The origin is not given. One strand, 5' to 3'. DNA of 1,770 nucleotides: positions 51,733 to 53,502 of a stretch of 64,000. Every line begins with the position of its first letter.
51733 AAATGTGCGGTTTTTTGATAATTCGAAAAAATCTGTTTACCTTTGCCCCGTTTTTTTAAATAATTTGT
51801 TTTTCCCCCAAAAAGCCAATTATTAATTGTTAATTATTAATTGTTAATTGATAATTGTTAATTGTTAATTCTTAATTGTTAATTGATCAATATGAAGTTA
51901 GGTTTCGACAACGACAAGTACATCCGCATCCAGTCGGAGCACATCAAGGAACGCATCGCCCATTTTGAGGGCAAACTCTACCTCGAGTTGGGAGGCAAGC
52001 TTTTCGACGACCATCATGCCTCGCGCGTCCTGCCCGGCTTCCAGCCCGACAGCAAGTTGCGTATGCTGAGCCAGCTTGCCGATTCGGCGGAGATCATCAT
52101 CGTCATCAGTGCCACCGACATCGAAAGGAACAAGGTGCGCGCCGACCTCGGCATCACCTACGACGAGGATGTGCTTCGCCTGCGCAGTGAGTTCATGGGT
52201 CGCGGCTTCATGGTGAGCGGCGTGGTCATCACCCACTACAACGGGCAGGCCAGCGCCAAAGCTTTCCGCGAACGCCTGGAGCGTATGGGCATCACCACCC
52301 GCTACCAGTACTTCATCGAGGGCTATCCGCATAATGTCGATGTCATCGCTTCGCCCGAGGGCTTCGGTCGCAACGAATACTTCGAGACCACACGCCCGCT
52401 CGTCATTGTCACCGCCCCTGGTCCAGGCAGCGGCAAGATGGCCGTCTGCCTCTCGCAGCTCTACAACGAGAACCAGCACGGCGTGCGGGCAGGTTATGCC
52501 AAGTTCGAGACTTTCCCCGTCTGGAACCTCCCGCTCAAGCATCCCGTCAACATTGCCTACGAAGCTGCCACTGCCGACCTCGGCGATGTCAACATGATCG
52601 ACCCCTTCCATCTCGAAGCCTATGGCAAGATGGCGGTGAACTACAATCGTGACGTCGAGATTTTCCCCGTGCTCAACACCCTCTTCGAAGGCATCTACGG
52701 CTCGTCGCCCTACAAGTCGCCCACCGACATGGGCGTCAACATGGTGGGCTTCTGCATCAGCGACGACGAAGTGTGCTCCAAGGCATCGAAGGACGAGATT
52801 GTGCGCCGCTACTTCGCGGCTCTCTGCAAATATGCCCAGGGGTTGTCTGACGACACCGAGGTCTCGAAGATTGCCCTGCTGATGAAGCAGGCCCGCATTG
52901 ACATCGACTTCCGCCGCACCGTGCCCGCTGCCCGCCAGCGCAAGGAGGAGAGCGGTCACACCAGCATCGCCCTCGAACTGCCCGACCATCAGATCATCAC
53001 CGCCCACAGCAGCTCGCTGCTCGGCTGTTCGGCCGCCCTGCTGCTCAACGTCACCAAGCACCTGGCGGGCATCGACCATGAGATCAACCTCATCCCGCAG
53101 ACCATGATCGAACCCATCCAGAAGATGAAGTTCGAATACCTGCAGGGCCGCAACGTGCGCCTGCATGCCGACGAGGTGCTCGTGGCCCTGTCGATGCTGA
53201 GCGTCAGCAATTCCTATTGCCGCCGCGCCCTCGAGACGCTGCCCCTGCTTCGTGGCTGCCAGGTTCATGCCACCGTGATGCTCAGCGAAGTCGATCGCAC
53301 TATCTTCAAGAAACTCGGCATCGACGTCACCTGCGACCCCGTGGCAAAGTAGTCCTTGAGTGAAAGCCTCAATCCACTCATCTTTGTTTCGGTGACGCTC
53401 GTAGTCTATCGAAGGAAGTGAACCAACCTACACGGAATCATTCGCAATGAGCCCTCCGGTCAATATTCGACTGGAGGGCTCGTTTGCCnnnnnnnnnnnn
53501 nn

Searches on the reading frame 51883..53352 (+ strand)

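Call 18: search_protein_families(library=pfam, proteins=[window:51883-53352:+], max_evalue=0.001)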
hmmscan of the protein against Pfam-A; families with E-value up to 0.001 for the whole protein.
window:51883-53352:+ (489 aa): 2 families
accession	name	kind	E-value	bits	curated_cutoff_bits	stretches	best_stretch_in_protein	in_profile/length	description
PF08903.17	DUF1846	-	7.8e-175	580.9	27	1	7-337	2-332/333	Domain of unknown function DUF1846, N-terminal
PF20921.3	DUF1846_C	-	1.5e-56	190.8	27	1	344-487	3-146/153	Domain of unknown function DUF1846, C-terminal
